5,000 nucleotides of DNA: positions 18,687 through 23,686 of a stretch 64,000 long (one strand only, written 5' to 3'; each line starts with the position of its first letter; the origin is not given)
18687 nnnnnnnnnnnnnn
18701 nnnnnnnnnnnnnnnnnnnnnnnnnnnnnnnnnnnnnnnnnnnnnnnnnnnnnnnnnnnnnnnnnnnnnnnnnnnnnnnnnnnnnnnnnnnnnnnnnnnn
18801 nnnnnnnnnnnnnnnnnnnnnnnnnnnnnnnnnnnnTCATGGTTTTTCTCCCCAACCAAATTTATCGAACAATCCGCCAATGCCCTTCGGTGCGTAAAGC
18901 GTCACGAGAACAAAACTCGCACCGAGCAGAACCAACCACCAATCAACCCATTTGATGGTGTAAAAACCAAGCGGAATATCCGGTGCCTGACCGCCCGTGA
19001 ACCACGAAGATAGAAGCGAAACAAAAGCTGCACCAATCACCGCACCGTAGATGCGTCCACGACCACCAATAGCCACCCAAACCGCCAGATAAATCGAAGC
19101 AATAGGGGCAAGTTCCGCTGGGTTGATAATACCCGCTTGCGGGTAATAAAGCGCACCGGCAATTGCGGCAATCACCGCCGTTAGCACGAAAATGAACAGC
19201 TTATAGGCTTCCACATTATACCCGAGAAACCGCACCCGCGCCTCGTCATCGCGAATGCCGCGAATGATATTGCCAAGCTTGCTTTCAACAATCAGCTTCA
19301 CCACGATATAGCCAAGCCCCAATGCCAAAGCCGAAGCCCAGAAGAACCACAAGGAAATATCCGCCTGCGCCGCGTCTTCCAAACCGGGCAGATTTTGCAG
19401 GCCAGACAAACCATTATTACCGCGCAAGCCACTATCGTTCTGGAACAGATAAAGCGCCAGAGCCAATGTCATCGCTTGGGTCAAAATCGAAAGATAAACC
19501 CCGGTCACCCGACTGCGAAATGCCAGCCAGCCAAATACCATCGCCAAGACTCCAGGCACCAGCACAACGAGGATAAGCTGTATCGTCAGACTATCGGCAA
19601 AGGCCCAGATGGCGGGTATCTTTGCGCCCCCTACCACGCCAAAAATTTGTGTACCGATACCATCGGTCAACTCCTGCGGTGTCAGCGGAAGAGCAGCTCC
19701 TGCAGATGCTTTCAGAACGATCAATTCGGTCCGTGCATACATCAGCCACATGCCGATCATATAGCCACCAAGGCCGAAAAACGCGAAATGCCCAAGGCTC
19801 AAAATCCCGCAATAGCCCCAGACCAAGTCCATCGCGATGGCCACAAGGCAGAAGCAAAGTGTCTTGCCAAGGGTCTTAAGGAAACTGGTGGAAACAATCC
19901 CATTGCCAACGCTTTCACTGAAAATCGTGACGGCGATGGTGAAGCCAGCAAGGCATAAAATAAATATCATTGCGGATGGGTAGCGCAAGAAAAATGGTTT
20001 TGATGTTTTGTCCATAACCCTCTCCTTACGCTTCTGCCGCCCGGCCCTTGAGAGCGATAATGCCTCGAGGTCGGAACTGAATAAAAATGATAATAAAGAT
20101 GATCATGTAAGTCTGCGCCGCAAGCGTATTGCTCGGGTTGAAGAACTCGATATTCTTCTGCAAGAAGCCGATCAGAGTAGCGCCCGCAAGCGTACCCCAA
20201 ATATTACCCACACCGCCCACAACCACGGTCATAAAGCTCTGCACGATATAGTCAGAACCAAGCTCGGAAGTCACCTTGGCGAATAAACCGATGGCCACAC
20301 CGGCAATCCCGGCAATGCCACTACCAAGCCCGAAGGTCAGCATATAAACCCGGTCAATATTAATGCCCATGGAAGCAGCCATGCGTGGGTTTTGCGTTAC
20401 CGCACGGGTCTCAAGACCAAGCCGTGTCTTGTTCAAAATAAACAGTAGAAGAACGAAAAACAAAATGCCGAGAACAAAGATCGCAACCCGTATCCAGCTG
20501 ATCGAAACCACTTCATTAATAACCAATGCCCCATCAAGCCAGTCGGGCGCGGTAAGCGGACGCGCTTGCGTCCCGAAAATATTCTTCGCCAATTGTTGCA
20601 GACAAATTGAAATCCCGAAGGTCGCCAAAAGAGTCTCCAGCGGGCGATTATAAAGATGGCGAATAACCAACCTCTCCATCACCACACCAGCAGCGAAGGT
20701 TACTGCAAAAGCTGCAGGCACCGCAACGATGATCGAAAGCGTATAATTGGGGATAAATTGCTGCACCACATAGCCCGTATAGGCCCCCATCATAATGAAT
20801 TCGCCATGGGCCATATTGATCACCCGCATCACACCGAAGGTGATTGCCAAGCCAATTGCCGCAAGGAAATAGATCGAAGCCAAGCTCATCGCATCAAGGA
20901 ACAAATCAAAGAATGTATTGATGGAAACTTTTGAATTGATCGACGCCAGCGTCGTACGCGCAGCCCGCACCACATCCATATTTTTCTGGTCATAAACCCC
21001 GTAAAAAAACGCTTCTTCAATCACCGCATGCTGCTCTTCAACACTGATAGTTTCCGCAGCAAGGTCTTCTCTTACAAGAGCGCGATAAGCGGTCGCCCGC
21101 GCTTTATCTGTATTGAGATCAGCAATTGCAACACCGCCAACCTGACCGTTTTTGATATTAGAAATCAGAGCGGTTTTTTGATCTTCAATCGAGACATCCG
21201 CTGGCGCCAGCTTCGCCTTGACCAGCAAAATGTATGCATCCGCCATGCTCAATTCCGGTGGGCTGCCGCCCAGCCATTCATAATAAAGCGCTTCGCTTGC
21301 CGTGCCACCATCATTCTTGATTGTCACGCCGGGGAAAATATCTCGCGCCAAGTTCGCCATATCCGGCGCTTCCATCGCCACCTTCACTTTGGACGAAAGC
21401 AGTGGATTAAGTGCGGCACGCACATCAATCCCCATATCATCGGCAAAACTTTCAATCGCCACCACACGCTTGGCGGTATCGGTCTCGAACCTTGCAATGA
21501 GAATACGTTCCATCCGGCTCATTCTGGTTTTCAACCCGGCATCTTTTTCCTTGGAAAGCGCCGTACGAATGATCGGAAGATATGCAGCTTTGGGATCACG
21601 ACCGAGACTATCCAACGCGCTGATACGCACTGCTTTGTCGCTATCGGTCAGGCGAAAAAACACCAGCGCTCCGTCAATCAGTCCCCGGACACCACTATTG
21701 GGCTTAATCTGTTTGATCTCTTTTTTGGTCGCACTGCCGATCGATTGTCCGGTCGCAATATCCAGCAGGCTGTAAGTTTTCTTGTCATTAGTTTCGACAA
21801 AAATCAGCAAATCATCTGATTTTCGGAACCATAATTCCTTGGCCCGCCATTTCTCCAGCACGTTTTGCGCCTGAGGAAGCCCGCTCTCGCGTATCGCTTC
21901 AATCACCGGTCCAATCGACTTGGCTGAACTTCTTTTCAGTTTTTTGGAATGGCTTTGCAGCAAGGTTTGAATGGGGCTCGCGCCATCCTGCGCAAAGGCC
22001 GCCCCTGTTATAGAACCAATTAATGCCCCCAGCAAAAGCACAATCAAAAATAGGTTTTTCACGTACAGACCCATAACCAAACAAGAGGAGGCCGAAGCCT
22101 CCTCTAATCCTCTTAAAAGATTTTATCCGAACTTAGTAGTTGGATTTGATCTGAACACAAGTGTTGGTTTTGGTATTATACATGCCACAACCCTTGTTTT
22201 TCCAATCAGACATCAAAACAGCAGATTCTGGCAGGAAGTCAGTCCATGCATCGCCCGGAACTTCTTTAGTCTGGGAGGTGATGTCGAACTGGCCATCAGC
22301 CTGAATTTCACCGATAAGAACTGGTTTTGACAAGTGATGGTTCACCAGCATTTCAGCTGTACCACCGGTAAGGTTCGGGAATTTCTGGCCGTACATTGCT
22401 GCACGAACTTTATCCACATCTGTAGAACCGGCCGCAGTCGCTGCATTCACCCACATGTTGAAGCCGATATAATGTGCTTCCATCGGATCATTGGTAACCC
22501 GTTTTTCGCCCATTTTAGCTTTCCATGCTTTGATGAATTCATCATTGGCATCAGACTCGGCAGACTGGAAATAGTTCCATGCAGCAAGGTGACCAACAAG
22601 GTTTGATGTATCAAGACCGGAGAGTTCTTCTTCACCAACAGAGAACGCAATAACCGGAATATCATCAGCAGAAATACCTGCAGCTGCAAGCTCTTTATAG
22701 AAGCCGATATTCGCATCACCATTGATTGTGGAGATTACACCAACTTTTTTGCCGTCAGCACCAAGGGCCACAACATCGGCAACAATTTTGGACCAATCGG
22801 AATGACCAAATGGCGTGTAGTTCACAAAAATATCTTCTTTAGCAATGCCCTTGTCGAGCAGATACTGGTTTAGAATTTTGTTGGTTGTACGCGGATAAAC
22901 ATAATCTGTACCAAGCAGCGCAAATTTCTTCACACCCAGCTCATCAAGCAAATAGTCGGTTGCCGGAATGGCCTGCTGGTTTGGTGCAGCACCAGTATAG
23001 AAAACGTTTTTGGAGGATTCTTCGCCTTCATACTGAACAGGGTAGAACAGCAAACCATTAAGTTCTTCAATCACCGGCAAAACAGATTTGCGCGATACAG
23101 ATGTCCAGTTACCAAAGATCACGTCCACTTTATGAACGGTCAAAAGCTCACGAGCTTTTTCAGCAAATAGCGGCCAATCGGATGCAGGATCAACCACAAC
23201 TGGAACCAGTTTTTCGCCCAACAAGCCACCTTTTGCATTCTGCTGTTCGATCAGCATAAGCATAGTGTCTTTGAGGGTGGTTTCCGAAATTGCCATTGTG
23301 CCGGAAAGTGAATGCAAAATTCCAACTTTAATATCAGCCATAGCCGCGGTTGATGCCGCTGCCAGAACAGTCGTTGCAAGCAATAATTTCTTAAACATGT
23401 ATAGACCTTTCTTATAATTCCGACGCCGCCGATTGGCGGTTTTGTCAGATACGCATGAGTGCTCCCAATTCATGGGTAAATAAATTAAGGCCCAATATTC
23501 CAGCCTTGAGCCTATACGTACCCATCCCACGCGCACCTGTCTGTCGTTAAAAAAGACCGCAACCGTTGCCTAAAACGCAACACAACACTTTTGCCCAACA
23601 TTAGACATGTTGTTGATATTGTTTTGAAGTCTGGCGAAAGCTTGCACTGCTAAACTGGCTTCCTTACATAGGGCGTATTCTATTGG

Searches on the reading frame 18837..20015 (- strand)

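Call 26: search_protein_families(library=pfam, proteins=[window:18837-20015:-], max_evalue=0.00001)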
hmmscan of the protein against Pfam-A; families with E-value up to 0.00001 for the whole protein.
window:18837-20015:- (392 aa): 1 family
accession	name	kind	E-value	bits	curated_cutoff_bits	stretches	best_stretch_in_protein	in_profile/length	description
PF02653.21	BPD_transp_2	-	7.5e-38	130.6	26.8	1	46-371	3-268/269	Branched-chain amino acid transport system / permease component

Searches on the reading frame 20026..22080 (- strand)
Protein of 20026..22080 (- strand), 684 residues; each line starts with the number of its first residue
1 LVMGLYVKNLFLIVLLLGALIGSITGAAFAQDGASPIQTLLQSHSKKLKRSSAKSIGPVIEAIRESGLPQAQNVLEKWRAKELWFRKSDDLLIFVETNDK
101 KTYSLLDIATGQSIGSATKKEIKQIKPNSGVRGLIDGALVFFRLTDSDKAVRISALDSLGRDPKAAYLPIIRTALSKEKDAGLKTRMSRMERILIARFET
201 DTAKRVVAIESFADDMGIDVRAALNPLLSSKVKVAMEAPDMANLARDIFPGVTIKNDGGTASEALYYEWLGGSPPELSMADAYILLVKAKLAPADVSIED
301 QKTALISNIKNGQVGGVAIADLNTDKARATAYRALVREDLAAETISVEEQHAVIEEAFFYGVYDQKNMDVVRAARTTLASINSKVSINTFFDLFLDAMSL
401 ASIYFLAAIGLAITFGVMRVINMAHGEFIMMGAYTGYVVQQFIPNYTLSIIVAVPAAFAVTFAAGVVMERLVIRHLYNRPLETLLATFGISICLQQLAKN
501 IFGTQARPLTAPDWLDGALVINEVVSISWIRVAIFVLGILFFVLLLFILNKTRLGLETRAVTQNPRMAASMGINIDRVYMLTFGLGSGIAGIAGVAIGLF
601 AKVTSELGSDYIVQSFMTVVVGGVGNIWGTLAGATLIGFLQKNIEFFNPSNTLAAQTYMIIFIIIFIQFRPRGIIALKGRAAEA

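Call 26: search_protein_families(library=pfam, proteins=[window:20026-22080:-], max_evalue=0.00001)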
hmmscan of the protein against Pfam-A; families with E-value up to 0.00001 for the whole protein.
window:20026-22080:- (684 aa): 1 family
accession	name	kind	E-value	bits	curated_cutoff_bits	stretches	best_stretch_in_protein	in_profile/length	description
PF02653.21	BPD_transp_2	-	5.5e-45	154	26.8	1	395-663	3-268/269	Branched-chain amino acid transport system / permease component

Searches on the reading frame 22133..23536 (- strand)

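Call 26: search_protein_families(library=pfam, proteins=[window:22133-23536:-], max_evalue=0.00001)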
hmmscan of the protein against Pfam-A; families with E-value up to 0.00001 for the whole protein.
window:22133-23536:- (467 aa): 2 families
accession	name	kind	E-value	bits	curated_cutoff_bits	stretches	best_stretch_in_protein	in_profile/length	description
PF13433.12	Peripla_BP_5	-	4.4e-156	520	27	1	69-435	1-361/363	Periplasmic binding protein domain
PF13458.12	Peripla_BP_6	-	8.8e-71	239.8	31.7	1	69-416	2-343/343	Periplasmic binding protein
